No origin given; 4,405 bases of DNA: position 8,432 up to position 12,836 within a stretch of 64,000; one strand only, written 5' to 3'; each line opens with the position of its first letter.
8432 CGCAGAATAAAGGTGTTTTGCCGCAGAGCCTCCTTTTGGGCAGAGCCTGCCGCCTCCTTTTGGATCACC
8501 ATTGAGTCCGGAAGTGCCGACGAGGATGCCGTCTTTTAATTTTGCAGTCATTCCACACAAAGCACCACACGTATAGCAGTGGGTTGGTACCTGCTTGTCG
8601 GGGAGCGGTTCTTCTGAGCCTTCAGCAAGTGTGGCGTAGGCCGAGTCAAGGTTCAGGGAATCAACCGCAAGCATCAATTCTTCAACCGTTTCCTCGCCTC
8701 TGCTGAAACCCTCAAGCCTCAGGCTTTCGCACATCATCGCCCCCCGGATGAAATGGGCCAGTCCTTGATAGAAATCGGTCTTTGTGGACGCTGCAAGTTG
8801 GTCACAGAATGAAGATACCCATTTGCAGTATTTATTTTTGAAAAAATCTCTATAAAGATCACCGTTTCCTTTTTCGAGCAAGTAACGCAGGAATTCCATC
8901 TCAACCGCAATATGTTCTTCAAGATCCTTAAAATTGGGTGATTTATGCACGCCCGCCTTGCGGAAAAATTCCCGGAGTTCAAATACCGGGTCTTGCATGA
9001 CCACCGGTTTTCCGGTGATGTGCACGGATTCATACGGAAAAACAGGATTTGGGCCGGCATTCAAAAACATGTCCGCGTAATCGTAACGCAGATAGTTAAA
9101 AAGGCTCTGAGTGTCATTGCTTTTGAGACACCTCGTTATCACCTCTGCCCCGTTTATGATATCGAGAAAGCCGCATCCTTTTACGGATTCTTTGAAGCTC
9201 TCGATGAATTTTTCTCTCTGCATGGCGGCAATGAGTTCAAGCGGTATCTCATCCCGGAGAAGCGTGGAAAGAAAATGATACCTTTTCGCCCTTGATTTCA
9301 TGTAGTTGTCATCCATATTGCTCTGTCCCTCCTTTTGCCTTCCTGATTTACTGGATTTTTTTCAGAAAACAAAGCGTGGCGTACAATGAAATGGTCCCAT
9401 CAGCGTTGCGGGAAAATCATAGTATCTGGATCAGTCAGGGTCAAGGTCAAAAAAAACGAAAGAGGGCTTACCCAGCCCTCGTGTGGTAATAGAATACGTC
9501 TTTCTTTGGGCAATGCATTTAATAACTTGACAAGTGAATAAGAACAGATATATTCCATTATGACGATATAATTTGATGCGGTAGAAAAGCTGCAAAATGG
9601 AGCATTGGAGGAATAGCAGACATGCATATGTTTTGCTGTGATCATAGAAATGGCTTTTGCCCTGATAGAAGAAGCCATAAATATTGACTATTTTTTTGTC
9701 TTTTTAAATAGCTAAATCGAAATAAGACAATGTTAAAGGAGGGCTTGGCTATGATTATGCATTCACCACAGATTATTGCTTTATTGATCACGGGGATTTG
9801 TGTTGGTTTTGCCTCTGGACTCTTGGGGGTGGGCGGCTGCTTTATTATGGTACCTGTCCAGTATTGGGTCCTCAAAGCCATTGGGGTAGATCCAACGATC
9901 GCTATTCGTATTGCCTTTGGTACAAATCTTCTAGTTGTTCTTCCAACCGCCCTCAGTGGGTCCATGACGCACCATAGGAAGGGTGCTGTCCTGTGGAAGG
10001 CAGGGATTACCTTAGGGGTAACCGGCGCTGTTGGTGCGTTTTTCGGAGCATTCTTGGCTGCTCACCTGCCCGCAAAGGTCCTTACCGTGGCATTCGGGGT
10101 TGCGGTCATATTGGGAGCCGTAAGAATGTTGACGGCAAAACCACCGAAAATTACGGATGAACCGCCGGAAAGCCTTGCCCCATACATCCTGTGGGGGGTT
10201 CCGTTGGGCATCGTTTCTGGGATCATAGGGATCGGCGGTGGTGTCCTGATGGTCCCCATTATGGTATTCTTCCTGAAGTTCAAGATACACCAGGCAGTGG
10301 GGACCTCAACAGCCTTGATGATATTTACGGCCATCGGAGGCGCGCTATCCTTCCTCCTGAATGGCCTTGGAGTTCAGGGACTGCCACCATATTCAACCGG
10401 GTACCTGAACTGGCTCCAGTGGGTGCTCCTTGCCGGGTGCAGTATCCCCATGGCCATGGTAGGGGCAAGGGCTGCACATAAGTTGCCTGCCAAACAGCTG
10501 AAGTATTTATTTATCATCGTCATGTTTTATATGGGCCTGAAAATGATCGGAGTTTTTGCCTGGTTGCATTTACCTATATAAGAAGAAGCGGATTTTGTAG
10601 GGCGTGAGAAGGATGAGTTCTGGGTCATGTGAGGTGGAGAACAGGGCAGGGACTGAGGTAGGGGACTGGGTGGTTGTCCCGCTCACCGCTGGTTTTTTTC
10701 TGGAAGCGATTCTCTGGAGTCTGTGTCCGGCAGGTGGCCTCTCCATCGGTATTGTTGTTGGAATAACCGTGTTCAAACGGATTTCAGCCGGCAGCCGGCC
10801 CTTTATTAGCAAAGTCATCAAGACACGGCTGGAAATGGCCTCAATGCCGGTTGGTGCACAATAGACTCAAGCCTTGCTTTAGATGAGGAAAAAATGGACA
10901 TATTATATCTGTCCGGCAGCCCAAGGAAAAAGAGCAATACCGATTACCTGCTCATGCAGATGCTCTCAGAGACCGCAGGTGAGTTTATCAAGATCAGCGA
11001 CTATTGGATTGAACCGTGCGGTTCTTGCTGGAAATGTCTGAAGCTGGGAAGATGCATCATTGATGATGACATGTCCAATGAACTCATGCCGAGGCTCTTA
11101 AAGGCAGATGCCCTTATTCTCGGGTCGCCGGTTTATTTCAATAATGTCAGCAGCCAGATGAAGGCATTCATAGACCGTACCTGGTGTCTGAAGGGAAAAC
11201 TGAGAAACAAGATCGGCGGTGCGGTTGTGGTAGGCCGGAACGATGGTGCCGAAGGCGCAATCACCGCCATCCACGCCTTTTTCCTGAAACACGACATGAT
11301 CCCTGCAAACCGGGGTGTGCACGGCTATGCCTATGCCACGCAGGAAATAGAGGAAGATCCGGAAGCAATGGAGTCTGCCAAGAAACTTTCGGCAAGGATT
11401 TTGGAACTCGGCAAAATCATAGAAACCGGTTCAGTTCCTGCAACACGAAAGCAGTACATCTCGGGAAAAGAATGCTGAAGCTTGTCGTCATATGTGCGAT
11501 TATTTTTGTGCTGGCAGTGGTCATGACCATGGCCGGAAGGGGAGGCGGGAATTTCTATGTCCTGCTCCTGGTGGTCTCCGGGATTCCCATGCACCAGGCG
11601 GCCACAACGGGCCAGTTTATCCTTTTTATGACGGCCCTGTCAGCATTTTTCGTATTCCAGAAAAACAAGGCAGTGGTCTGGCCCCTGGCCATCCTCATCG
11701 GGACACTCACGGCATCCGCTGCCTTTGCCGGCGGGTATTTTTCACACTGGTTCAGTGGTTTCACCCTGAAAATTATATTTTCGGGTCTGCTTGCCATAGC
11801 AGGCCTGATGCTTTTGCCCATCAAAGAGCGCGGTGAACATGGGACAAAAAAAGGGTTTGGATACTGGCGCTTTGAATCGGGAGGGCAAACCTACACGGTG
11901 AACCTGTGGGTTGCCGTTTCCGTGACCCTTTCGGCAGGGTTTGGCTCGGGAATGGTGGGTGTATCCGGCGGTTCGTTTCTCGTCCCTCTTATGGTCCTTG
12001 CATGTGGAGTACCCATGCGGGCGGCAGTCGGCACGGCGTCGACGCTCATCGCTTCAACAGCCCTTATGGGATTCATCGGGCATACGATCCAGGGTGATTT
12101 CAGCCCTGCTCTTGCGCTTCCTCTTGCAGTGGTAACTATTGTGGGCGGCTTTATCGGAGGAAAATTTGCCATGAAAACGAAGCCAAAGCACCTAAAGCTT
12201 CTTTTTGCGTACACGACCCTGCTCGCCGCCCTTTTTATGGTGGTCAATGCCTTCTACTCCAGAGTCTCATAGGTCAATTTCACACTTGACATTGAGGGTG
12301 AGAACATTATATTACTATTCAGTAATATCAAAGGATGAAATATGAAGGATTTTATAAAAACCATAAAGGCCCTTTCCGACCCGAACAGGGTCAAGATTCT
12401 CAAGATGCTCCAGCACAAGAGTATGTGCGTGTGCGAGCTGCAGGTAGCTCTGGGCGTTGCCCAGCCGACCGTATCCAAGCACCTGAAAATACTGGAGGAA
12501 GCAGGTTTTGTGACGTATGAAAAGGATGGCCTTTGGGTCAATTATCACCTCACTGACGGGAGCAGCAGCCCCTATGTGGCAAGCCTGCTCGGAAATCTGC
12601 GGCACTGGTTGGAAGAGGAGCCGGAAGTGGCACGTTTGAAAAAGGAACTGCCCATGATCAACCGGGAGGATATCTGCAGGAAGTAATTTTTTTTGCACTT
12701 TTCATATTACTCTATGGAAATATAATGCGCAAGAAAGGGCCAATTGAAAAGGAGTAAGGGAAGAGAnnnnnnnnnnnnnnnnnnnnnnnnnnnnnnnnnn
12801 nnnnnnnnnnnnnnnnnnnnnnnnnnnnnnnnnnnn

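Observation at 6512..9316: Leaderless molybdopterin oxidoreductase covalently fused to its own TorD/NarJ-type chaperone domain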

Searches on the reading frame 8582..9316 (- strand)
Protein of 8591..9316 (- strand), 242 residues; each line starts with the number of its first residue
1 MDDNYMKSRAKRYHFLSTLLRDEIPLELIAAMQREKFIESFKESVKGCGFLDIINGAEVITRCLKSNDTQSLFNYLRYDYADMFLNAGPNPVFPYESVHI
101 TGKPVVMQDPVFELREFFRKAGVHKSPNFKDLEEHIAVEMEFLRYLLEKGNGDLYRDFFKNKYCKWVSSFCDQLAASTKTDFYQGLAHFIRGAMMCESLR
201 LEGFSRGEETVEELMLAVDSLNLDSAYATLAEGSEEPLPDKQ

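Call 54: search_solved_structures(query=window:8591-9316:-, max_evalue=1, show_alignments=4)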
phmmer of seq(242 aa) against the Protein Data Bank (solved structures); distinct sequences matched with E-value up to 1: 5.
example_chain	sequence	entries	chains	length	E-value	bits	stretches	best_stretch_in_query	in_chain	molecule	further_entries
1n1c_A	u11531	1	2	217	1.1e-08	38.4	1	8-189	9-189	TorA specific chaperone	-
3u41_A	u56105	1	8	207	0.016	18.3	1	83-191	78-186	Twin-arginine leader-binding protein dmsD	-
3cw0_A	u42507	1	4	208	0.016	18.3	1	83-191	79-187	Twin-arginine leader-binding protein dmsD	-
3efp_A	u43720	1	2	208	0.016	18.3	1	83-191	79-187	Twin-arginine leader-binding protein dmsD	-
1s9u_A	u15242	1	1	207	0.15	15.1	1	83-191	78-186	putative component of anaerobic dehydrogenases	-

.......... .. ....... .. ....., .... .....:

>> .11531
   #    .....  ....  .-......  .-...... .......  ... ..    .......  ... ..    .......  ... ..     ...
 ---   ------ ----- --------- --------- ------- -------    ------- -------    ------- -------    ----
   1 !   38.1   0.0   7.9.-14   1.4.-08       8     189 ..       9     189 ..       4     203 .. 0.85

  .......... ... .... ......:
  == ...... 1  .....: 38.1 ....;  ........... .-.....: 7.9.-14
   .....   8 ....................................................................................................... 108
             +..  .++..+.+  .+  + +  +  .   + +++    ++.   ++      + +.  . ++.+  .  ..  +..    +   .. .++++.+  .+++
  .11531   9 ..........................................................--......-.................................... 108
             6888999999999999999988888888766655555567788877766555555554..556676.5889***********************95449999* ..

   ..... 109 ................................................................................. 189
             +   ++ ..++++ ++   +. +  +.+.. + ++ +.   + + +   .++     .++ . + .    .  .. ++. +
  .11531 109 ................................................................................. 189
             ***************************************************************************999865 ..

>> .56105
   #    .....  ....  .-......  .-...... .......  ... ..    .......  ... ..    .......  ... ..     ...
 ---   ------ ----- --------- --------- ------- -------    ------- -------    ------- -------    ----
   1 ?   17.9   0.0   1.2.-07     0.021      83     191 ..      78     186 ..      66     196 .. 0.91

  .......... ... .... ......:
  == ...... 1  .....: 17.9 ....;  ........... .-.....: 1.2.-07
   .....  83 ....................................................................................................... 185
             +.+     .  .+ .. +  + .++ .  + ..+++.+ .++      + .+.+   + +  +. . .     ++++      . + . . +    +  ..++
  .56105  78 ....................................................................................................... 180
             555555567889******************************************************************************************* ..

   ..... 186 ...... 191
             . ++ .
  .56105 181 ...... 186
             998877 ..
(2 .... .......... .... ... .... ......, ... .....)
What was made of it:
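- Tried and rejected: '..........' is helix 1 of the TorD fold; it aligns with TorD '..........' (call 54).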

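Call 63: predict_structure(alignment_id=A2)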
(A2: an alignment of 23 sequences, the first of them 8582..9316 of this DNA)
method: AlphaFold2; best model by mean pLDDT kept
length: 245 residues; sequences in the alignment: 23
mean_pLDDT: 89.4   pTM: 0.88
mean pLDDT of the five models: 89.4, 89.3, 88.5, 88.4, 88.3
residues with pLDDT >= 90: 176; 70-90: 46; 50-70: 23; < 50: 0
segments of 3 or more residues with pLDDT < 50: none
pLDDT, mean of each block of 10 residues (from residue 1): 84 97 96 97 86 94 96 95 87 91 71 90 93 95 96 96 95 92 96 91 70 90 94 71 57
secondary structure, 60 per line:
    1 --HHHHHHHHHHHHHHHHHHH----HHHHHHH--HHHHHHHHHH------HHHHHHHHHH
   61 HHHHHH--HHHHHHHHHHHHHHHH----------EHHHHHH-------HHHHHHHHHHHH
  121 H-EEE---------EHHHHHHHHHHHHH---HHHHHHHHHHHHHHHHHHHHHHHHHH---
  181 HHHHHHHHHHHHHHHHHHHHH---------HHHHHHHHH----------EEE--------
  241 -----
elements in order: H3-21 H26-32 H35-44 H51-66 H69-84 H96-101 H109-121 E123-125 H136-148 H152-177 H181-201 H211-219 E230-232
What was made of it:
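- On TorD/DmsD/NarJ redox-enzyme maturation proteins (Pfam PF02613): The only evidence is indirect: the linker is predicted to pack on the domain (call 63).
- The linker is predicted to pack on the domain as a bound peptide would (call 63).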

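Call 67: fold_search(model_id=the predicted structure, library=pdb)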
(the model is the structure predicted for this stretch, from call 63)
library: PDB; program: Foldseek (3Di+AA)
matches with E <= 10: 308; with E <= 0.001: 5
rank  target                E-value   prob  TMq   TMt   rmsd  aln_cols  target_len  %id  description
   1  9m26_D                8.3e-06  1.00  0.57  0.75   4.6       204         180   19  Crystal structure of Enterobacter cloacae YcdY, a member of the redox enzyme maturation protein family (released 2025-06-18)
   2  9m26_C                1.8e-05  1.00  0.57  0.76   4.4       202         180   19  Crystal structure of Enterobacter cloacae YcdY, a member of the redox enzyme maturation protein family (released 2025-06-18)
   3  9m26_A                4.3e-05  1.00  0.57  0.72   5.1       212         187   19  Crystal structure of Enterobacter cloacae YcdY, a member of the redox enzyme maturation protein family (released 2025-06-18)
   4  1s9u                  5.7e-04  1.00  0.52  0.62   4.8       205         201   16  Atomic structure of a putative anaerobic dehydrogenase component (released 2004-06-08)
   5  3efp_B                9.2e-04  1.00  0.58  0.67   4.2       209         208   17  Crystal structure of the Escherichia coli twin arginine leader peptide binding protein DmsD in a monomeric form (released 2009-04-07)
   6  3cw0_A                1.5e-03  1.00  0.40  0.48  13.3       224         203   16  E.coli DmsD (released 2009-04-28)
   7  3efp_A                1.5e-03  1.00  0.57  0.67   4.3       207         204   17  Crystal structure of the Escherichia coli twin arginine leader peptide binding protein DmsD in a monomeric form (released 2009-04-07)
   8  2o9x                  4.5e-03  1.00  0.41  0.58   5.8       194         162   19  Crystal Structure Of A Putative Redox Enzyme Maturation Protein From Archaeoglobus Fulgidus (released 2007-01-16)
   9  8qae_A                1.2e-01  0.20  0.18  0.20  19.4       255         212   14  X-ray crystal structure of a de novo designed single-chain antiparallel 6-helix alpha-helical barrel, sc-apCC-6-SLLA (released 2024-07-03)
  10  6xz6_A                1.7e-01  0.13  0.14  0.16  22.8       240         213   14  Structure of the trypanosome brucei factor H receptor bound to domain D5 of bovine factor H (released 2020-03-25)
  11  8jzc                  2.1e-01  0.96  0.41  0.53   6.6       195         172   13  Crystal structure of Geobacillus stearothermophilus NarJ (released 2024-05-15)
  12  2xol_A                2.4e-01  0.75  0.31  0.42   9.9       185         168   14  High resolution structure of TtrD from Archaeoglobus fulgidus (released 2011-09-07)
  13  1eku_B                2.5e-01  0.08  0.14  0.14  19.9       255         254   14  CRYSTAL STRUCTURE OF A BIOLOGICALLY ACTIVE SINGLE CHAIN MUTANT OF HUMAN IFN-GAMMA (released 2000-09-01)
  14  9kme_C                7.7e-01  0.12  0.23  0.24  17.9       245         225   16  Crystal structure of soluble bacteriorhodopsin NeuroBR_A (released 2025-06-04)
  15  9kme_D                8.1e-01  0.12  0.23  0.24  18.3       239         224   15  Crystal structure of soluble bacteriorhodopsin NeuroBR_A (released 2025-06-04)
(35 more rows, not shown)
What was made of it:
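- On TorD/DmsD/NarJ redox-enzyme maturation proteins (Pfam PF02613): Target-normalised TM is 0.62-0.76 for the best hits and probability is 1.00 for the top 8 (calls 63, 67).
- Closest known: TorD-TorA and DmsD-DmsA. Same: The fold and signature motifs are the same (calls 54, 67).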

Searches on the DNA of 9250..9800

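Call 47: search_rna_families(source=window, start=9250, end=9800, threshold=evalue, max_evalue=1)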
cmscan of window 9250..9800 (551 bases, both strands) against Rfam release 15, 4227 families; matches with E-value up to 1: 1.
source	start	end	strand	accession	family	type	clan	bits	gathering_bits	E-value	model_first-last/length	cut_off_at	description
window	9647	9701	+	RF00032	Histone3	Cis-reg;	-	16.5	34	0.15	1-46/46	no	Histone 3' UTR stem-loop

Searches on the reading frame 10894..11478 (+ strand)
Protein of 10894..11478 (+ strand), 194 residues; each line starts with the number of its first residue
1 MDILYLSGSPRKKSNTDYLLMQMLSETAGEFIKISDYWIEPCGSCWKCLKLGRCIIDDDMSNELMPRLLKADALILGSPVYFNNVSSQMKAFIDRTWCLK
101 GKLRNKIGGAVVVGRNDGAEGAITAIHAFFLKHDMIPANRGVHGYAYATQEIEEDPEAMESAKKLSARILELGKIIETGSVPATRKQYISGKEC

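Call 9: search_protein_families(library=pfam, proteins=[window:10894-11478:+], max_evalue=0.001)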
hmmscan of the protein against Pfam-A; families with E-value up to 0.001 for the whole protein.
window:10894-11478:+ (194 aa): 2 families
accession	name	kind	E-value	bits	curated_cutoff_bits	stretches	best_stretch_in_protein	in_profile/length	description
PF03358.20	FMN_red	-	1.4e-23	83.6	24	1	1-141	1-143/152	NADPH-dependent FMN reductase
PF02525.22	Flavodoxin_2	-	8.8e-08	32.5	27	1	1-97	1-104/198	Flavodoxin-like fold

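Call 68: search_protein_families(library=ncbifam, proteins=[window:10894-11478:+], max_evalue=0.00001)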
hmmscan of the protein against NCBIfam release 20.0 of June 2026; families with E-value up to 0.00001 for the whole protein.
window:10894-11478:+ (194 aa): 3 families
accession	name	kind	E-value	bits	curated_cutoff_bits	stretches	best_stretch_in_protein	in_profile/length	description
NF002999.0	PRK03767.1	equivalog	2.7e-11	43.7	141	1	67-151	66-149/200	NAD(P)H:quinone oxidoreductase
TIGR01755.1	flav_wrbA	equivalog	2.4e-10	40.7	132.5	1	67-151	65-148/197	NAD(P)H:quinone oxidoreductase type IV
TIGR03567.1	FMN_reduc_SsuE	equivalog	1.2e-06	28.5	164.05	1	3-94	2-89/171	NADPH-dependent FMN reductase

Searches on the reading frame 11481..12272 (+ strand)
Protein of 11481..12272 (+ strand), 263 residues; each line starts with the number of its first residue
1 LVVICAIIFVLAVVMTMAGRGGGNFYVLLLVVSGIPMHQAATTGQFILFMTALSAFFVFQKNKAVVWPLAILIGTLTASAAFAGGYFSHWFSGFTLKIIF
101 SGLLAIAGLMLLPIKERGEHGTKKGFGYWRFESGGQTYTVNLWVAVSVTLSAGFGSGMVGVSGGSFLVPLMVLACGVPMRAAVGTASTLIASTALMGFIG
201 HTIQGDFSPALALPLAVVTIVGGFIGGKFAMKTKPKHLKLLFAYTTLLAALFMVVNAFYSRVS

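Call 9: search_protein_families(library=pfam, proteins=[window:11481-12272:+], max_evalue=0.001)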
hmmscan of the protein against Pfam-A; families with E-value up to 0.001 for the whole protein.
window:11481-12272:+ (263 aa): 1 family
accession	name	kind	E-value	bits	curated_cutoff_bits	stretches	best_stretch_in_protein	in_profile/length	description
PF01925.25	TauE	-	2e-38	132.8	32.6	1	5-253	2-237/237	Sulfite exporter TauE/SafE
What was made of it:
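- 11481..12272 (+): Second TauE/TSUP-family permease. Pfam TauE at E 2e-38 (call 9)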

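Call 68: search_protein_families(library=ncbifam, proteins=[window:11481-12272:+], max_evalue=0.00001)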
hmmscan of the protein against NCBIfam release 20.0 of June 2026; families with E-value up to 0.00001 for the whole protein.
window:11481-12272:+ (263 aa): 0 families

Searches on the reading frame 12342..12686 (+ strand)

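Call 68: search_protein_families(library=ncbifam, proteins=[window:12342-12686:+], max_evalue=0.00001)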
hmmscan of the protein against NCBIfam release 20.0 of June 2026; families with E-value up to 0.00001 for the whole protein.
window:12342-12686:+ (114 aa): 9 families
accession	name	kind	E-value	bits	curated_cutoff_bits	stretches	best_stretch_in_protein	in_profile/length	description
NF033788.1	HTH_metalloreg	subfamily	5.1e-27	93.5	55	1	6-73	3-71/77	metalloregulator ArsR/SmtB family transcription factor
NF033789.1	repress_SdpR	subfamily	5.6e-17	61.4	100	1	8-71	2-65/79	autorepressor SdpR family transcription factor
NF007528.0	PRK10141.1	subfamily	8e-15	54.7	97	1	5-73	7-76/117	metalloregulator ArsR/SmtB family transcription factor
NF045707.1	Dbac_1936_reg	equivalog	4.8e-13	49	115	1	8-74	11-77/99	ArsR/SmtB-type metalloregulator TsoR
NF041413.1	ArsR_Rv2640c_fam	equivalog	5.5e-12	46.1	155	1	8-70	36-101/118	Rv2640c family ArsR-like transcriptional regulator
NF040642.1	sulf_sens_BigR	equivalog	1.5e-10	41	155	1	6-82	12-88/95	sulfite-sensing transcriptional repressor BigR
NF047906.1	CdPbTransRegCmtR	equivalog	9.6e-10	38.3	150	1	9-82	16-89/104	Cd(II)/Pb(II)-sensing metalloregulatory transcriptional regulator CmtR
NF053755.1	MsvR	equivalog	1.4e-08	34.8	220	1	6-62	5-61/236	transcriptional factor MsvR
NF053602.1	Phr_regulator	exception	4.6e-07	29.6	320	1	8-58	6-56/191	heat shock transcription regulator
